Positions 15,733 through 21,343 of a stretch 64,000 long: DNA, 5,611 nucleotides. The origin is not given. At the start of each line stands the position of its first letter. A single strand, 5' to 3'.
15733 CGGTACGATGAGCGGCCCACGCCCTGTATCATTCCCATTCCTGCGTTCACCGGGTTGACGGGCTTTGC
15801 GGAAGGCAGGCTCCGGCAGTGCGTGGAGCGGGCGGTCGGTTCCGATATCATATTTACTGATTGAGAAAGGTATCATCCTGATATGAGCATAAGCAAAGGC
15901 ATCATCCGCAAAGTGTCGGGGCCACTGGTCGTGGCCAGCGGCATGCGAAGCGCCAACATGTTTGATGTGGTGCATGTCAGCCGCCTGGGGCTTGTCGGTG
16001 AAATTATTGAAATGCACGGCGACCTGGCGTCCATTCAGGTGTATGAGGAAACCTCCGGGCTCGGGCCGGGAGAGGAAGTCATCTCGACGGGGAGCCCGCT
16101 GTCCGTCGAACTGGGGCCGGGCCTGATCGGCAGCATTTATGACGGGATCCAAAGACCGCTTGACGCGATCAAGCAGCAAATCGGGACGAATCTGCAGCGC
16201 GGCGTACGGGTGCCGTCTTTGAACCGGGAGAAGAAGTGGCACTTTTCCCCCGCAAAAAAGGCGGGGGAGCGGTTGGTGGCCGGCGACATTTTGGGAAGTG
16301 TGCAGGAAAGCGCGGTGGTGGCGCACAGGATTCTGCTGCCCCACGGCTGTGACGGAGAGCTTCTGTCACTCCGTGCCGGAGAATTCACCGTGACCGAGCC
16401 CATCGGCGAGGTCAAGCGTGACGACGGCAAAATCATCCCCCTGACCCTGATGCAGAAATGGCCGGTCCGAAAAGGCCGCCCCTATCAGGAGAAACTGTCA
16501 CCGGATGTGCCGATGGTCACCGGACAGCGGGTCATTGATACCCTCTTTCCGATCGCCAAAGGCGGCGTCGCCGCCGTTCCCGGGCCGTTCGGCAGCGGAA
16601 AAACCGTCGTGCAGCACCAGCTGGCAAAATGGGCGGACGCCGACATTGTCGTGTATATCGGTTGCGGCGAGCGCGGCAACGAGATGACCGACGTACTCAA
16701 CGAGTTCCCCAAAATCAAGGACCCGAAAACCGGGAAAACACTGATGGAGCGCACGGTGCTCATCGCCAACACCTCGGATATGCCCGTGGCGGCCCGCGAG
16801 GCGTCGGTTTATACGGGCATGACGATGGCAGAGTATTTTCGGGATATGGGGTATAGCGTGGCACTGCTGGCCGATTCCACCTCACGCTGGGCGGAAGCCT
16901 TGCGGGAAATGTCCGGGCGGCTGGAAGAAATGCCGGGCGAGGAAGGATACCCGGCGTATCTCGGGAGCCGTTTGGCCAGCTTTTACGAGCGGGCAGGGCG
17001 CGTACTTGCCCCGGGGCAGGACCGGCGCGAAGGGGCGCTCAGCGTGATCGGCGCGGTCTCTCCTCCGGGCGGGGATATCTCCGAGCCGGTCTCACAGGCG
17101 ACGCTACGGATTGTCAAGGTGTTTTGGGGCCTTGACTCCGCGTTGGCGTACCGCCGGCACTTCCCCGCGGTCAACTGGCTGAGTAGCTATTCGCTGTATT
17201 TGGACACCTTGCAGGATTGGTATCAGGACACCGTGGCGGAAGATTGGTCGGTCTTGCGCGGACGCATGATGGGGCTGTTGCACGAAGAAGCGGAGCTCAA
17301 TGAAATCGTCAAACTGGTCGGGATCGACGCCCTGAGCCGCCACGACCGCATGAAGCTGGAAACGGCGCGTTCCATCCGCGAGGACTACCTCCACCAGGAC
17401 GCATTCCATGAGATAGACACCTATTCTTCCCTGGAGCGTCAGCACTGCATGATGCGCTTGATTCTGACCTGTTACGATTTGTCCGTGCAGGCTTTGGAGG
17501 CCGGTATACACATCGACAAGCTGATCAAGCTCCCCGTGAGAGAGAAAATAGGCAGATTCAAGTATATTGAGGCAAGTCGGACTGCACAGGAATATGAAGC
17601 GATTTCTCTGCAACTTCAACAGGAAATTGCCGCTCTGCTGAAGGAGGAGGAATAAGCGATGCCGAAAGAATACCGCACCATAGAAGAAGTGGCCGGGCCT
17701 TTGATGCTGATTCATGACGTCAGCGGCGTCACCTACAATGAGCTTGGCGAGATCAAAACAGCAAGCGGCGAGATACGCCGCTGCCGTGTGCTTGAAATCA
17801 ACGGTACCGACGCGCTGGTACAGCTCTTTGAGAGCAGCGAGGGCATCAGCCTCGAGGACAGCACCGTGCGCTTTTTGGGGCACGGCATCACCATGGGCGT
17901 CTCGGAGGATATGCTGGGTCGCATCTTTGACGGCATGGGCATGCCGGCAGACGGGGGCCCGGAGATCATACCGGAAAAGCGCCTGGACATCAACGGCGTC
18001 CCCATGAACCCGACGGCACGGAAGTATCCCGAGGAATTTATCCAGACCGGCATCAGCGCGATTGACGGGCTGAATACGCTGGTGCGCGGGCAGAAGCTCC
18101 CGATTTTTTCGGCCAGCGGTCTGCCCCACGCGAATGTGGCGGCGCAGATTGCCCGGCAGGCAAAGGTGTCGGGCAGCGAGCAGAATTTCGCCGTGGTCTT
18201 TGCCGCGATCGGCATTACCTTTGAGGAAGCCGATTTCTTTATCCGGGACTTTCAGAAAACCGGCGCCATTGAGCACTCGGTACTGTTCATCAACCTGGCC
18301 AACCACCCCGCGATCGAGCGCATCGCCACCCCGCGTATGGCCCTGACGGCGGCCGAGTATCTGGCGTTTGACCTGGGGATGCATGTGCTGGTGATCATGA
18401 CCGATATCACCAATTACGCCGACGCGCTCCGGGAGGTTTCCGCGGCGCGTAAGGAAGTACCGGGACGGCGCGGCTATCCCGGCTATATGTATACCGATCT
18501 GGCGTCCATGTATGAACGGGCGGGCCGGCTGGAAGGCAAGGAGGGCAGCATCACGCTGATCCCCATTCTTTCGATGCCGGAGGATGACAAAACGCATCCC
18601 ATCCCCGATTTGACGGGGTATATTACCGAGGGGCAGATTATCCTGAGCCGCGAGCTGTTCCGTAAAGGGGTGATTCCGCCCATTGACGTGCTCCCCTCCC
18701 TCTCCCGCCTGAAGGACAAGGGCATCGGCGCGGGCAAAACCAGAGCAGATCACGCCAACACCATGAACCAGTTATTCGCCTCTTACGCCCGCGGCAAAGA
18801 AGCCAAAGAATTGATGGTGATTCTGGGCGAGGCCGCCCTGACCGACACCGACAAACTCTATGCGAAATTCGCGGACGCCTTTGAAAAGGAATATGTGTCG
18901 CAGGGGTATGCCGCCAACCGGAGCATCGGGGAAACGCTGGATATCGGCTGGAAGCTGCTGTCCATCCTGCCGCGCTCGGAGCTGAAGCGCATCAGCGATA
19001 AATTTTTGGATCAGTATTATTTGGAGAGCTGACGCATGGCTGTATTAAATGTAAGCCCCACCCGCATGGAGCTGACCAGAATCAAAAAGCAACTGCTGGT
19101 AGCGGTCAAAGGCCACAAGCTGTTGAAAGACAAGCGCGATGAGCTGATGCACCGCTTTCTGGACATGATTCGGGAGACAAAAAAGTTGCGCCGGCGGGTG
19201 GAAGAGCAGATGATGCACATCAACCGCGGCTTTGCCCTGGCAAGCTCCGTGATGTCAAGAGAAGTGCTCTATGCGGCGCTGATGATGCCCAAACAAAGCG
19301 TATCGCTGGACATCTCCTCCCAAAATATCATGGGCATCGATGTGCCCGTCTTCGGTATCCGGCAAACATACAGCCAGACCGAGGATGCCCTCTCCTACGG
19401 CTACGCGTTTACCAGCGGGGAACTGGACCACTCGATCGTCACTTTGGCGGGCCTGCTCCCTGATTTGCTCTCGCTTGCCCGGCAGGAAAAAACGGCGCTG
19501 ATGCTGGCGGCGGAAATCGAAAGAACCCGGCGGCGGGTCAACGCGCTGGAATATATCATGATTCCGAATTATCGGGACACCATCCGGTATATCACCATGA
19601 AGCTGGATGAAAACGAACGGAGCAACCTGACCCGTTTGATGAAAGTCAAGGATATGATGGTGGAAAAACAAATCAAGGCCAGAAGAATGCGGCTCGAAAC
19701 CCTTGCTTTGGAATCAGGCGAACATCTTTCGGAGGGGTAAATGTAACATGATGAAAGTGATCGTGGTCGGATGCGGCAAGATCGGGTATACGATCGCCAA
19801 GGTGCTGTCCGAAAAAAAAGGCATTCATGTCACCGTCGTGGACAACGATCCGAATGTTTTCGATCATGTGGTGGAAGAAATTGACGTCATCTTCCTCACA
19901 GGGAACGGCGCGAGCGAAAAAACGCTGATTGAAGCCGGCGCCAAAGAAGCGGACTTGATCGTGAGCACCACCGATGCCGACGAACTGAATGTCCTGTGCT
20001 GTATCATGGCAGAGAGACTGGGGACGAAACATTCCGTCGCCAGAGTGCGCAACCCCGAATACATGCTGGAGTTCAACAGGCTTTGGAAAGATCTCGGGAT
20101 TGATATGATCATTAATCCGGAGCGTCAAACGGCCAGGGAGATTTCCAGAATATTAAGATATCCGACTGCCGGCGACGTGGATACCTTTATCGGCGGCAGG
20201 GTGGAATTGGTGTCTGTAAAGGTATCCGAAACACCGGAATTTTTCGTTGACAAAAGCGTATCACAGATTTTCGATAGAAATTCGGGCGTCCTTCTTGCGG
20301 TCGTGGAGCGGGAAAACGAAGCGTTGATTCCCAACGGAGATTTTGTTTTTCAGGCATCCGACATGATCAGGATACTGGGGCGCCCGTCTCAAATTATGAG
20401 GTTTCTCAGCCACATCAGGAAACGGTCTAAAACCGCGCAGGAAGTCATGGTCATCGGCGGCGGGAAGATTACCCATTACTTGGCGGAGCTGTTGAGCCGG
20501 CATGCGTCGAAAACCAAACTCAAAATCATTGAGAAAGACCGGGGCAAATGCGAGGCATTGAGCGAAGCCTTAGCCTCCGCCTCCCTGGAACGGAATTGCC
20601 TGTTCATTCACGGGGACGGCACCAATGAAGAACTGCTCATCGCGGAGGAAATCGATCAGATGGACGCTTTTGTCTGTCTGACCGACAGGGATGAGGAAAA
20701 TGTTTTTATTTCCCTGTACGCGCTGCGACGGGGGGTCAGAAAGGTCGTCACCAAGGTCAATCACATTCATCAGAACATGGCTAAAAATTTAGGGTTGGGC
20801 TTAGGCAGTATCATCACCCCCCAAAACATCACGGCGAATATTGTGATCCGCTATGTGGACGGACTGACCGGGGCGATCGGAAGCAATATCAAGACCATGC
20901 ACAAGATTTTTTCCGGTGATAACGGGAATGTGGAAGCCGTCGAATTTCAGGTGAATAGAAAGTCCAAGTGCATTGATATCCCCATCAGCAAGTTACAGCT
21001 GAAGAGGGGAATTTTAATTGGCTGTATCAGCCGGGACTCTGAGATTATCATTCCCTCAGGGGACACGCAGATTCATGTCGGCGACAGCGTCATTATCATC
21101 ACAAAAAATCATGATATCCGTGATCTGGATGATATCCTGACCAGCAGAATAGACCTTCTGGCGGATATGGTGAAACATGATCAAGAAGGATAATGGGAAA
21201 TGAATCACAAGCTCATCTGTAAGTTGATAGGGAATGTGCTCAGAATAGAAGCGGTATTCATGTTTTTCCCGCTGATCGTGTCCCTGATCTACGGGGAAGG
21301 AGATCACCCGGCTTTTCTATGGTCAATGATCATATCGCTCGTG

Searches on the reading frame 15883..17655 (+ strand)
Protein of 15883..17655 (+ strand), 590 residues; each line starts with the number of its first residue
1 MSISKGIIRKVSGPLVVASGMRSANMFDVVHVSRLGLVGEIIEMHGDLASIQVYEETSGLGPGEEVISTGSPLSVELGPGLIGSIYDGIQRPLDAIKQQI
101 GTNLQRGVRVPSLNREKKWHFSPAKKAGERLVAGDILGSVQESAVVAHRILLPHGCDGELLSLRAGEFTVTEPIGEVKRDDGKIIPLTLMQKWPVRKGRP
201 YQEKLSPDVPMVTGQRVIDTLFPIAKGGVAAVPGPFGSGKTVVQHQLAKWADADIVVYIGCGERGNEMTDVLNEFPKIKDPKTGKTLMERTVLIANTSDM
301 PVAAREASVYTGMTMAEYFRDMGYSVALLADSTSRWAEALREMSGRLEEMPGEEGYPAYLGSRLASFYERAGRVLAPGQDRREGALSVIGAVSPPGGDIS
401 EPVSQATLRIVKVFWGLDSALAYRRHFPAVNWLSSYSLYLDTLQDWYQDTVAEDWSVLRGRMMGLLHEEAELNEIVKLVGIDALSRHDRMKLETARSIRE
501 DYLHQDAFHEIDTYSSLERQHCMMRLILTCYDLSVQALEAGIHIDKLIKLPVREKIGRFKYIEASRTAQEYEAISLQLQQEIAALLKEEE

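Call 48: search_protein_families(library=pfam, proteins=[window:15883-17655:+], max_evalue=0.00001)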
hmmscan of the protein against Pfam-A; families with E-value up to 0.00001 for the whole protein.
window:15883-17655:+ (590 aa): 4 families
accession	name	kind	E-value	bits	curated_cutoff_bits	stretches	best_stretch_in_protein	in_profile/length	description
PF00006.31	ATP-synt_ab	-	1.4e-74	250.8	29.5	1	214-437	1-213/213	ATP synthase alpha/beta family, nucleotide-binding domain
PF16886.11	ATP-synt_ab_Xtn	-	3.2e-27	94.5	25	1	110-196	1-88/88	ATPsynthase alpha/beta subunit barrel-sandwich domain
PF22919.1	ATP-synt_VA_C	-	1.4e-23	83.3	24.7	1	445-547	2-100/101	C-terminal domain of V and A type ATP synthase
PF02874.29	ATP-synt_ab_N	-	1.8e-12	48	20.9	1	9-70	2-69/69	ATP synthase alpha/beta family, beta-barrel domain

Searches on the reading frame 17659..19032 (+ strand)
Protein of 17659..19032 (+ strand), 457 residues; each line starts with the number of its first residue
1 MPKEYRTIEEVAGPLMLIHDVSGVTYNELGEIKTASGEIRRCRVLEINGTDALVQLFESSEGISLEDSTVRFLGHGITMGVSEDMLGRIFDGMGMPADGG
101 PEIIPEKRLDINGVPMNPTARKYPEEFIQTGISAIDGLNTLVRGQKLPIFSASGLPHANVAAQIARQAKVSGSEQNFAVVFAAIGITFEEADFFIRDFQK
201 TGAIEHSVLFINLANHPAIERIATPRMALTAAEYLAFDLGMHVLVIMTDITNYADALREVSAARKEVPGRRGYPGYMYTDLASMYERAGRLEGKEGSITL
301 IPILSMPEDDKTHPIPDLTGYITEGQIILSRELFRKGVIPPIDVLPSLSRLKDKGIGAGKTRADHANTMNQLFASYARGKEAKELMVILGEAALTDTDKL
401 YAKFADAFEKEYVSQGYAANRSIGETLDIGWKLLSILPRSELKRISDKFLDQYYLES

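Call 48: search_protein_families(library=pfam, proteins=[window:17659-19032:+], max_evalue=0.00001)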
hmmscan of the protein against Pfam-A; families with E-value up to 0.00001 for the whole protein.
window:17659-19032:+ (457 aa): 3 families
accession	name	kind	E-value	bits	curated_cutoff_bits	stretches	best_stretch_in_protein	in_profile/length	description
PF00006.31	ATP-synt_ab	-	3.6e-80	269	29.5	1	131-349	1-213/213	ATP synthase alpha/beta family, nucleotide-binding domain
PF22919.1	ATP-synt_VA_C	-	3e-33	114.3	24.7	1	355-454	2-101/101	C-terminal domain of V and A type ATP synthase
PF02874.29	ATP-synt_ab_N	-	6.2e-07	30.3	20.9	1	8-74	1-69/69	ATP synthase alpha/beta family, beta-barrel domain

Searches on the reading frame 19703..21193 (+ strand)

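Call 48: search_protein_families(library=pfam, proteins=[window:19703-21193:+], max_evalue=0.00001)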
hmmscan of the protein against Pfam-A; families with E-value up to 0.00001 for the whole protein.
window:19703-21193:+ (496 aa): 6 families
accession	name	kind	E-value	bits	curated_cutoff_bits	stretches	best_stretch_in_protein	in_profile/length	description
PF02254.24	TrkA_N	-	4.3e-46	156.4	23.8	2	19-139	1-116/116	TrkA-N domain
PF02080.26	TrkA_C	-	5.6e-22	77.9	27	2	413-479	2-70/71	TrkA-C domain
PF03435.24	Sacchrp_dh_NADP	-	4.9e-12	46.7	25.1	0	19-90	1-76/129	Saccharopine dehydrogenase NADP binding domain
PF01488.26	Shikimate_DH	-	1.8e-08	35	24.3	0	13-95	9-88/138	Shikimate / quinate 5-dehydrogenase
PF13241.12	NAD_binding_7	-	9.7e-08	33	22.1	0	15-106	6-85/104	Putative NAD(P)-binding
PF02737.24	3HCDH_N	-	3.1e-06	27.7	22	0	18-95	1-76/180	3-hydroxyacyl-CoA dehydrogenase, NAD binding domain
